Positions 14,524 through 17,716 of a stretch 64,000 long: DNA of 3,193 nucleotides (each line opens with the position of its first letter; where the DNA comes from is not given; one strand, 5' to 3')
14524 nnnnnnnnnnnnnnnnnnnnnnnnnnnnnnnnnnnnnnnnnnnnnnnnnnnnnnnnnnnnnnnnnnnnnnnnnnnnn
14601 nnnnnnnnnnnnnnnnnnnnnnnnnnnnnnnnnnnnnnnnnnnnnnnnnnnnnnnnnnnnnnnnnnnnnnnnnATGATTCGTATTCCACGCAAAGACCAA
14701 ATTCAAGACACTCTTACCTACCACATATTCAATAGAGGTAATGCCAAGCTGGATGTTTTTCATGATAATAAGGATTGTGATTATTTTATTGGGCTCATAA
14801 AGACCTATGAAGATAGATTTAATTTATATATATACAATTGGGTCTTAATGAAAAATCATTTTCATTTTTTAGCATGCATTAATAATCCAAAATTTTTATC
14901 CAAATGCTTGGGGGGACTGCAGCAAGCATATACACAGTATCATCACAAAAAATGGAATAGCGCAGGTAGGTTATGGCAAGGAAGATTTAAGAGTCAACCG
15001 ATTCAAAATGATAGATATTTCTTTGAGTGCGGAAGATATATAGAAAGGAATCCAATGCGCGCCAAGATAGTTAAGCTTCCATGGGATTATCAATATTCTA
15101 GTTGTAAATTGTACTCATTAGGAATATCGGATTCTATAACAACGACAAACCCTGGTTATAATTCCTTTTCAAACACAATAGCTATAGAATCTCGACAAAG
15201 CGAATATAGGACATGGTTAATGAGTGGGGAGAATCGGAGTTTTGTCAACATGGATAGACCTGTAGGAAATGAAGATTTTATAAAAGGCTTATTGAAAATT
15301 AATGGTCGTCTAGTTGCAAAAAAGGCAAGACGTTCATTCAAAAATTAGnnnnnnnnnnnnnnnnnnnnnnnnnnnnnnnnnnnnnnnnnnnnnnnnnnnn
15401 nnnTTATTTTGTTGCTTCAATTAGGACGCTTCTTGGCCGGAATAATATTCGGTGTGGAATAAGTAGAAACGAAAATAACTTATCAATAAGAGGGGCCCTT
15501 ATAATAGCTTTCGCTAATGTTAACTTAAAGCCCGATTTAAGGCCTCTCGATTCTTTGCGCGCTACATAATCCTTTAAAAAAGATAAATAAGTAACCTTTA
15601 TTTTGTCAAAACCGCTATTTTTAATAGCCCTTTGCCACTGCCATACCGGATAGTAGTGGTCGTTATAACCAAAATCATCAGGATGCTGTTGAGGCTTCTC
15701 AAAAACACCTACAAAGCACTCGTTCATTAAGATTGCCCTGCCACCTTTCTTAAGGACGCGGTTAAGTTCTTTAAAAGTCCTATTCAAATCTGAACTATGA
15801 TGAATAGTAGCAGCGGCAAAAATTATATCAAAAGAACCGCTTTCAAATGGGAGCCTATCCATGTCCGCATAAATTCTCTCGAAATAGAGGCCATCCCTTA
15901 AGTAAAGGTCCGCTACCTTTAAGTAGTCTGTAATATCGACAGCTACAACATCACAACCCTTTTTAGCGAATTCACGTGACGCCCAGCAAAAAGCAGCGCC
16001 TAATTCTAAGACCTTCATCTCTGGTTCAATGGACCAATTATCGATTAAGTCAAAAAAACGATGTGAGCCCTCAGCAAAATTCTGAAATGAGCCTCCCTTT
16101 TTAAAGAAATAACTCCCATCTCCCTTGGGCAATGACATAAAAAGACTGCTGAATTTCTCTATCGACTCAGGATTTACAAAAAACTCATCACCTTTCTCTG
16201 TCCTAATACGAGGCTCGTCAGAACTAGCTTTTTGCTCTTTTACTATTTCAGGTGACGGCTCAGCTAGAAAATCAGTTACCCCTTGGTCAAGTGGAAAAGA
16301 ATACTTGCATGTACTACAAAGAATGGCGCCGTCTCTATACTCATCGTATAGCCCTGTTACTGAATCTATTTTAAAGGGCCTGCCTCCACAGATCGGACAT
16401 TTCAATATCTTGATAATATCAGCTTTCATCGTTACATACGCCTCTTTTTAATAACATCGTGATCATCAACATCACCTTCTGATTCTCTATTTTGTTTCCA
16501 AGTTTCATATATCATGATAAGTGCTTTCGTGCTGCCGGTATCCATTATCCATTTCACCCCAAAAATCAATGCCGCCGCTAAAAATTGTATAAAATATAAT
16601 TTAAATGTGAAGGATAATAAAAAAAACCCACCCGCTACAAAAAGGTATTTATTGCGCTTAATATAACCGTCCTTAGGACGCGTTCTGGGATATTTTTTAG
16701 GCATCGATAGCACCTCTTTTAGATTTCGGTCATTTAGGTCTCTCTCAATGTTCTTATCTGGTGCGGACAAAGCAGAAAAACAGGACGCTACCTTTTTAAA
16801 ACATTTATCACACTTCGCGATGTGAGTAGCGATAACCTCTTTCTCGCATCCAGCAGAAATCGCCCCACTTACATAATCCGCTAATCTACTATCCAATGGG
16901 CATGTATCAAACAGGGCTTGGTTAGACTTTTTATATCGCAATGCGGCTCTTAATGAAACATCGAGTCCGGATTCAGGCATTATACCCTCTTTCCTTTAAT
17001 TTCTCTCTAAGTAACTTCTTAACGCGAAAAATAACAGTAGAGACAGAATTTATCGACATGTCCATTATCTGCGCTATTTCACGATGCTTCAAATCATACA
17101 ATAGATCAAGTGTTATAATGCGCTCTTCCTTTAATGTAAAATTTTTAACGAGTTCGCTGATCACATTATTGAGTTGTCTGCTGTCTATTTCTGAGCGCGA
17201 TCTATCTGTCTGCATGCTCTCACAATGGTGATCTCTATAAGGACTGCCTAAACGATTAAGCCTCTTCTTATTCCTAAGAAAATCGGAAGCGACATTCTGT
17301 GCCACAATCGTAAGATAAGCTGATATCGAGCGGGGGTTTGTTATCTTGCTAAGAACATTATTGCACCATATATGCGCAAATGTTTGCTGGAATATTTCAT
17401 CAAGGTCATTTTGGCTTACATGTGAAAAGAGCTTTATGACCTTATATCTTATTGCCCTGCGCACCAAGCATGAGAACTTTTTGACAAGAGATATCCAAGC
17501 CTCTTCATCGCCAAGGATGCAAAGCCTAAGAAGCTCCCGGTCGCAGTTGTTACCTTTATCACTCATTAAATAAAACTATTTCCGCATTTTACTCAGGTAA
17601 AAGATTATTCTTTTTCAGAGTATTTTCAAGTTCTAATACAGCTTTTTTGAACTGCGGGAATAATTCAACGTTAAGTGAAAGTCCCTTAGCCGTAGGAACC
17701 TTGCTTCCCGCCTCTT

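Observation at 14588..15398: RAYT-type Y1 transposase gene bracketed by perfect 13-bp inverted repeats (REPtron-like) between comM and a methyltransferase gene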

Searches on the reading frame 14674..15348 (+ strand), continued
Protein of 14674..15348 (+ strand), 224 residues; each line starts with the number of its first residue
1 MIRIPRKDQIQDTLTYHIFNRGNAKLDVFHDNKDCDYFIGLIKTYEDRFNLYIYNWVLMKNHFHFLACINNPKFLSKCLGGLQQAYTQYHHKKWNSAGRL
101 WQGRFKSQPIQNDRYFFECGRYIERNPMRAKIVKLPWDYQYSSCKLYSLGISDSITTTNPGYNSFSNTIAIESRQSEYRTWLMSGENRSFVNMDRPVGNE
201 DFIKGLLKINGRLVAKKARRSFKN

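Call 83: search_dna_similar(query=window:14674-15345:+, collection=phages, mode=protein, max_rows=8)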
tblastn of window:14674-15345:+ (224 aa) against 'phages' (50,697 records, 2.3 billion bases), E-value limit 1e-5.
Records with a match: 1; places in all: 1; records where one place covers at least 80% of the query: 0.
Best place of each record, by identity: <60% 1.
By first word of the organism name: Bacteriophage 1.
By host as written in the record: - 1.
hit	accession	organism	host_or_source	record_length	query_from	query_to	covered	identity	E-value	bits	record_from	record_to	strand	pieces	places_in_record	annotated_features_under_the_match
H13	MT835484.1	Bacteriophage sp.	human fecal samples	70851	1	147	66%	19.7%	4e-8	59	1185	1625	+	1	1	record has no annotation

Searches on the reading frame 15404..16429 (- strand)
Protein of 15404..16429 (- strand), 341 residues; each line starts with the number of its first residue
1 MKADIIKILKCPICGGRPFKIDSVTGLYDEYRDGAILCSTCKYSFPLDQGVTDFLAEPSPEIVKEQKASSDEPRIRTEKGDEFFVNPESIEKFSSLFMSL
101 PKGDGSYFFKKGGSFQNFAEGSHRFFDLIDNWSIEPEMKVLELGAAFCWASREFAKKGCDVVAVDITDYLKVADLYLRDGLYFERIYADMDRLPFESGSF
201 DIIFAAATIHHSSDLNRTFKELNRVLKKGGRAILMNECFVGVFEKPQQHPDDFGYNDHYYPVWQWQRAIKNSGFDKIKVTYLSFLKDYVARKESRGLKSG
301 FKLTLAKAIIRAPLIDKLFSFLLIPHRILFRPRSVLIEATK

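Call 4: search_protein_families(library=pfam, proteins=[window:15404-16429:-], max_evalue=0.01)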
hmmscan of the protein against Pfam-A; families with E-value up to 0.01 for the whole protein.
window:15404-16429:- (341 aa): 8 families
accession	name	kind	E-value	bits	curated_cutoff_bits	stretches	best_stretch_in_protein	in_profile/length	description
PF08241.18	Methyltransf_11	-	3.9e-18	66.3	21.2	1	141-233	1-94/95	Methyltransferase domain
PF13649.12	Methyltransf_25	-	1.5e-14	54.9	27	1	140-230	1-97/97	Methyltransferase domain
PF13847.12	Methyltransf_31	-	1.3e-09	38.3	27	1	135-238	2-113/145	Methyltransferase domain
PF13489.12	Methyltransf_23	-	2.2e-08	34.5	27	1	124-236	8-118/164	Methyltransferase domain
PF08242.18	Methyltransf_12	-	4.3e-08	34.2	30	1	141-231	1-97/98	Methyltransferase domain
PF01209.24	Ubie_methyltran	-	1.6e-06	28.1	20.1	1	155-236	69-153/233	ubiE/COQ5 methyltransferase family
PF05148.21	Methyltransf_8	-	0.0023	18.3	27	1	186-231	109-153/219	Hypothetical methyltransferase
PF03966.22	Trm112p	-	0.0075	16.6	22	0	5-50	4-40/40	Trm112p-like protein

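Call 6: search_protein_families(library=ncbifam, proteins=[window:15404-16429:-], max_evalue=0.01)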
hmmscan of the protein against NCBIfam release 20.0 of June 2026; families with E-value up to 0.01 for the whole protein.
window:15404-16429:- (341 aa): 28 families (the best 25 are shown)
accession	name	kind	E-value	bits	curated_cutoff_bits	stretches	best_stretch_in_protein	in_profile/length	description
TIGR02072.1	BioC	equivalog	3e-12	46.9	184.95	1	128-281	26-178/244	malonyl-ACP O-methyltransferase BioC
NF001241.0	PRK00216.1-2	equivalog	7.4e-11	42.1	327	1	133-235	48-148/231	demethylmenaquinone methyltransferase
NF041675.1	sarc_dimgly_tmase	equivalog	1e-10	42.1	550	1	134-236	64-171/278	sarcosine/dimethylglycine N-methyltransferase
NF045667.1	MTase_DVU1556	equivalog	1.5e-09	37.6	155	1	129-276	15-162/213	DVU_1556 family methyltransferase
NF001240.0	PRK00216.1-1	equivalog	5.6e-08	32.1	378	1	121-236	46-170/251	bifunctional demethylmenaquinone methyltransferase/2-methoxy-6-polyprenyl-1,4-benzoquinol methylase UbiE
NF007610.0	PRK10258.1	equivalog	6.3e-08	32.2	342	1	138-233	44-137/251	malonyl-ACP O-methyltransferase BioC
NF038101.1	Trm112_arch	equivalog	2e-07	31.1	77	1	1-55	1-54/59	methytransferase partner Trm112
NF004452.0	PRK05785.1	equivalog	3.9e-07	29.8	207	1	139-228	54-139/228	hypothetical protein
NF047649.1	MTase_UXPK_star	exception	5.9e-07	28.8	460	1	160-241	104-188/283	methyltransferase/UXPK-star double selenoprotein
TIGR01934.1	MenG_MenH_UbiE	subfamily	9.1e-07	28.4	158.35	1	138-236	41-143/223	ubiquinone/menaquinone biosynthesis methyltransferase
NF052510.1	methyltran_MpqE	exception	1.3e-06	28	335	1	160-235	73-152/234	methyl-plastoquinone biosynthesis methyltransferase MpqE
NF001242.0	PRK00216.1-3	equivalog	4.7e-06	26.2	351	1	177-236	120-177/258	bifunctional demethylmenaquinone methyltransferase/2-methoxy-6-polyprenyl-1,4-benzoquinol methylase UbiE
NF001244.0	PRK00216.1-5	equivalog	1.2e-05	24.7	216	1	156-235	72-154/236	bifunctional demethylmenaquinone methyltransferase/2-methoxy-6-polyprenyl-1,4-benzoquinol methylase UbiE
NF008823.0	PRK11873.1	subfamily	1.7e-05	24.4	263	1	185-233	132-180/272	arsenite methyltransferase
NF043040.1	corrin_prot_MT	hypoth_equivalog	2.5e-05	23.8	180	1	134-238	39-151/216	corrinoid protein-associated methyltransferase CpaM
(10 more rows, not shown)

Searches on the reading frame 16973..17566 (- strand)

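Call 4: search_protein_families(library=pfam, proteins=[window:16973-17566:-], max_evalue=0.01)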
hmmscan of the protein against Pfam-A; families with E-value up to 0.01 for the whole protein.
window:16973-17566:- (197 aa): 2 families
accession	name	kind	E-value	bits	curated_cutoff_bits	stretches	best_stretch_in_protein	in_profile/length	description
PF08281.18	Sigma70_r4_2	-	1.1e-06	28.6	25.7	1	146-186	14-54/54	Sigma-70, region 4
PF04542.20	Sigma70_r2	-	0.0014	18.8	24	1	51-102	19-70/71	Sigma-70 region 2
